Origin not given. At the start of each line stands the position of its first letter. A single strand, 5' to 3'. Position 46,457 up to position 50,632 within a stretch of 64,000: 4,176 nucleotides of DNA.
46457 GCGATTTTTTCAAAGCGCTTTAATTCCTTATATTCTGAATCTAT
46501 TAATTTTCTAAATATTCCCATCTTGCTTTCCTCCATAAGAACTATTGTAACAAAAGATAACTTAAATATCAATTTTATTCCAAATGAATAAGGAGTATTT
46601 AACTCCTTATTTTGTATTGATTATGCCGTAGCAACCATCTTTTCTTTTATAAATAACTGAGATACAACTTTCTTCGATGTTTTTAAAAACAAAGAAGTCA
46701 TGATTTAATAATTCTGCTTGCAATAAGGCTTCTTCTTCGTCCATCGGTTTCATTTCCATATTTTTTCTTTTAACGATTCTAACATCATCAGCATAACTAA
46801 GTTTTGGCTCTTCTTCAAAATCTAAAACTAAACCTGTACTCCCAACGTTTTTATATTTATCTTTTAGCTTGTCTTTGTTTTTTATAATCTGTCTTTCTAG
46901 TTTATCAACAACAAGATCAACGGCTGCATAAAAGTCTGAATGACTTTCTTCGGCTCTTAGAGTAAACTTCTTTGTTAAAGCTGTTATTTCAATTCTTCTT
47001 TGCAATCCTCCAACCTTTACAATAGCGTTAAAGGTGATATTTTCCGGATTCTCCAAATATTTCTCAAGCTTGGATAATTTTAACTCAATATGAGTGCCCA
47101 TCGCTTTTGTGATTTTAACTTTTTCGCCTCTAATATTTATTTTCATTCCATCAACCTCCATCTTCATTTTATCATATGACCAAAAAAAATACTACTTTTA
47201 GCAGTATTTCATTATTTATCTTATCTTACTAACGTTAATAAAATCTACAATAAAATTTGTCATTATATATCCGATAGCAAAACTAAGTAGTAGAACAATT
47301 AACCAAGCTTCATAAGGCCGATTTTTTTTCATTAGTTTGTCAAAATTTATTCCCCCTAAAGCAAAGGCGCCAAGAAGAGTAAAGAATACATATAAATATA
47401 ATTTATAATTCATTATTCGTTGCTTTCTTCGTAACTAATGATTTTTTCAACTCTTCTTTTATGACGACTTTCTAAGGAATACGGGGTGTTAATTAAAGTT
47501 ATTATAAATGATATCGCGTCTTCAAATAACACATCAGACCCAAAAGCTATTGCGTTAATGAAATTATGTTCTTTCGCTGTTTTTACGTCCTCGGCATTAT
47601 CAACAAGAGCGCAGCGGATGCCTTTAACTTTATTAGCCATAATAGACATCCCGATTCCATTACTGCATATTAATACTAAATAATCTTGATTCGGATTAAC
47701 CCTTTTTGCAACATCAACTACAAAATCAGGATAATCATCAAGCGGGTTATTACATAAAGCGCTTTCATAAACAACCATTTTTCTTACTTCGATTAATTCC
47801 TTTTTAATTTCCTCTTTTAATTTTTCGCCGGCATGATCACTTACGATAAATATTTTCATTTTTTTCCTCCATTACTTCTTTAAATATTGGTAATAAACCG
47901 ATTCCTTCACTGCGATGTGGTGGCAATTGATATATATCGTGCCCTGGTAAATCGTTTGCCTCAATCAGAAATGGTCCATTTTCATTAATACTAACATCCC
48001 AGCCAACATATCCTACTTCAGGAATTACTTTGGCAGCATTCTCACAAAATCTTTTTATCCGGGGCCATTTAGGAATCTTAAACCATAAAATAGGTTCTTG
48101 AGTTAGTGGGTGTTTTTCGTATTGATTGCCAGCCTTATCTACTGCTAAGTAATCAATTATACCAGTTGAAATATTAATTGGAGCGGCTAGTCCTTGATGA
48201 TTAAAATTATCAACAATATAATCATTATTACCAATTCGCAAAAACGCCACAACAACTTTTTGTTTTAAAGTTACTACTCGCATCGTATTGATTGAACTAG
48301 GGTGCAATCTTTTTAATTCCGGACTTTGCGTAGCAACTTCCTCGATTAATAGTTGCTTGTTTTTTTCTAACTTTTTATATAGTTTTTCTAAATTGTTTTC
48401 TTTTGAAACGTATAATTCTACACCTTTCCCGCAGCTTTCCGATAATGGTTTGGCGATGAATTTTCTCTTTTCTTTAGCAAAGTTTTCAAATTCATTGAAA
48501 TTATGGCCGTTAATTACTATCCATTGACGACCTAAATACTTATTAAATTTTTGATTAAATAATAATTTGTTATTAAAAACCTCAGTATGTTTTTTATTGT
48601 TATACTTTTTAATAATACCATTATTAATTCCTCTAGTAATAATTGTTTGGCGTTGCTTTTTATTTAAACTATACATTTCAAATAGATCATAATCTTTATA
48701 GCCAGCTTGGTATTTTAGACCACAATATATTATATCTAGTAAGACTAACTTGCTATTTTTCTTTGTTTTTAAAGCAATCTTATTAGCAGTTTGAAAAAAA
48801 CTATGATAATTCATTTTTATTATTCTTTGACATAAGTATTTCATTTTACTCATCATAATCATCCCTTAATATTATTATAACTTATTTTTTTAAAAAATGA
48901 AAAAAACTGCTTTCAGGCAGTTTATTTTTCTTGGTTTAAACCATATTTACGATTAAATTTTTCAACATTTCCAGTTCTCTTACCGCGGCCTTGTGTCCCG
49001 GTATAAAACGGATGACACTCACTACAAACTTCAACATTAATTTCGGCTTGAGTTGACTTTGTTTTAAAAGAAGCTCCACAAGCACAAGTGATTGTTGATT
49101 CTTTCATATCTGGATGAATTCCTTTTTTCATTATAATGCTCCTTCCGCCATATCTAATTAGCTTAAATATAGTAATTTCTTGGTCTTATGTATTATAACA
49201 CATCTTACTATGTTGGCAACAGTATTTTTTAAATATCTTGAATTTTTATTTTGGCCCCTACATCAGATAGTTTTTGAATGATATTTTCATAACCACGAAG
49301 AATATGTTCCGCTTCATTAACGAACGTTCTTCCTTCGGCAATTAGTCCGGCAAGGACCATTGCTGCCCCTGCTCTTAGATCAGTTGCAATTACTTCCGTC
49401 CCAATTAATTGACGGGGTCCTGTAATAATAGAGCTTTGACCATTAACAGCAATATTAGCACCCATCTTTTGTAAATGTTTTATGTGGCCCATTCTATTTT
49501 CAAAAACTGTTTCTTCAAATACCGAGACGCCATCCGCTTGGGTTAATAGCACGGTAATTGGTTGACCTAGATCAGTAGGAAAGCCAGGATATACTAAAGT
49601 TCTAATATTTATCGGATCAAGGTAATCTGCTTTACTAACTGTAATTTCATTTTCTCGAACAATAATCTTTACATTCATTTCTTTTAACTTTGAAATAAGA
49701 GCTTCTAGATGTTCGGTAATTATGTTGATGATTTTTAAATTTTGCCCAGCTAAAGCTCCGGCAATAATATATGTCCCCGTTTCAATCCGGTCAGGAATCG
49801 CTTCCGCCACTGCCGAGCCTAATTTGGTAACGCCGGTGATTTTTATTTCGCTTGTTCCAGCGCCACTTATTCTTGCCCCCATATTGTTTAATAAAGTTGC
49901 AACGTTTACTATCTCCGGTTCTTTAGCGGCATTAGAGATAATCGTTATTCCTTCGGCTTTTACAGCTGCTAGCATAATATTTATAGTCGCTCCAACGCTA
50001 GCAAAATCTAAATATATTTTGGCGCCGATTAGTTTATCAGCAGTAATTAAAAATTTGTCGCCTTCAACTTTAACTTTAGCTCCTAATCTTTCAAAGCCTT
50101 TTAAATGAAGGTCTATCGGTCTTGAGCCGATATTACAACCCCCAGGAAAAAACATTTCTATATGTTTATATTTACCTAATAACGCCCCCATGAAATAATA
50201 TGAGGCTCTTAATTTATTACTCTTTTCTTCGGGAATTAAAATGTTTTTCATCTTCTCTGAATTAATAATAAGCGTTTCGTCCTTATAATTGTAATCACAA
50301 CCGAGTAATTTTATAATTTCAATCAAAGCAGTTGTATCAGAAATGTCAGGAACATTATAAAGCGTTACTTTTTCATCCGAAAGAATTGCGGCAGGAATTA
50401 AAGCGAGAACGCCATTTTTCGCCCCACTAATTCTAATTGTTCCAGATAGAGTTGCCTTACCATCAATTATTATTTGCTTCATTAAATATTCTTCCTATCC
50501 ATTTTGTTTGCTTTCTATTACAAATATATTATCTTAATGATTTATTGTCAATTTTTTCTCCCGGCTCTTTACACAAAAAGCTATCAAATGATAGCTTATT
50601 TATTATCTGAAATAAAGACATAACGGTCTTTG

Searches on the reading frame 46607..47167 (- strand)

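Call 55: search_protein_families(library=ncbifam, proteins=[window:46607-47167:-], max_evalue=1e-10)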
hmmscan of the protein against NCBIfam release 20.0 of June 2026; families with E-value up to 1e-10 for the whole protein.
window:46607-47167:- (186 aa): 2 families
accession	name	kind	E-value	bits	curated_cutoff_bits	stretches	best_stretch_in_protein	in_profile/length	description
TIGR00741.1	yfiA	equivalog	1e-24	86.9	40.9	1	8-106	1-100/102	ribosome hibernation-promoting factor, HPF/YfiA family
NF007780.0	PRK10470.1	equivalog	1.4e-15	57.4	125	1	8-103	1-94/95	ribosome hibernation promoting factor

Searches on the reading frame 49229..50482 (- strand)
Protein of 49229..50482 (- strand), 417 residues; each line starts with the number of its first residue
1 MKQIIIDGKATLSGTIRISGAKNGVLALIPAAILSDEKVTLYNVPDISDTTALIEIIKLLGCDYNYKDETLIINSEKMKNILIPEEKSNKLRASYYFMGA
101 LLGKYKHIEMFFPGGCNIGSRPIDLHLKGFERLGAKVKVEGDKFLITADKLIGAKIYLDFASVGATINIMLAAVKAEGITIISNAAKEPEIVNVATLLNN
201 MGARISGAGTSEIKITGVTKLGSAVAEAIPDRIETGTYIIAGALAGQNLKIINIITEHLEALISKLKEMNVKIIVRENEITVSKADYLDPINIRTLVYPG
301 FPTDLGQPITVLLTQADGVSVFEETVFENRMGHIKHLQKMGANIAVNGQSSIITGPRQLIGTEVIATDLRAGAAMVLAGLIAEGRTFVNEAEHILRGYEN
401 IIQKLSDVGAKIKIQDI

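Call 55: search_protein_families(library=ncbifam, proteins=[window:49229-50482:-], max_evalue=1e-10)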
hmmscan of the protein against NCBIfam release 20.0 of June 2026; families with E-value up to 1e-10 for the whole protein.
window:49229-50482:- (417 aa): 4 families
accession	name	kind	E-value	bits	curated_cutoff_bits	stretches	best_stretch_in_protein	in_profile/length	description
NF009470.0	PRK12830.1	equivalog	6.6e-172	571.9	552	1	1-415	1-415/417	UDP-N-acetylglucosamine 1-carboxyvinyltransferase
NF006873.0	PRK09369.1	subfamily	1.6e-153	511.3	297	1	1-414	1-416/419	UDP-N-acetylglucosamine 1-carboxyvinyltransferase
TIGR01072.1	murA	equivalog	3.7e-151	503.6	392.7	1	1-413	1-415/416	UDP-N-acetylglucosamine 1-carboxyvinyltransferase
TIGR01356.1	aroA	equivalog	2.5e-21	76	287.25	1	14-409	1-413/415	3-phosphoshikimate 1-carboxyvinyltransferase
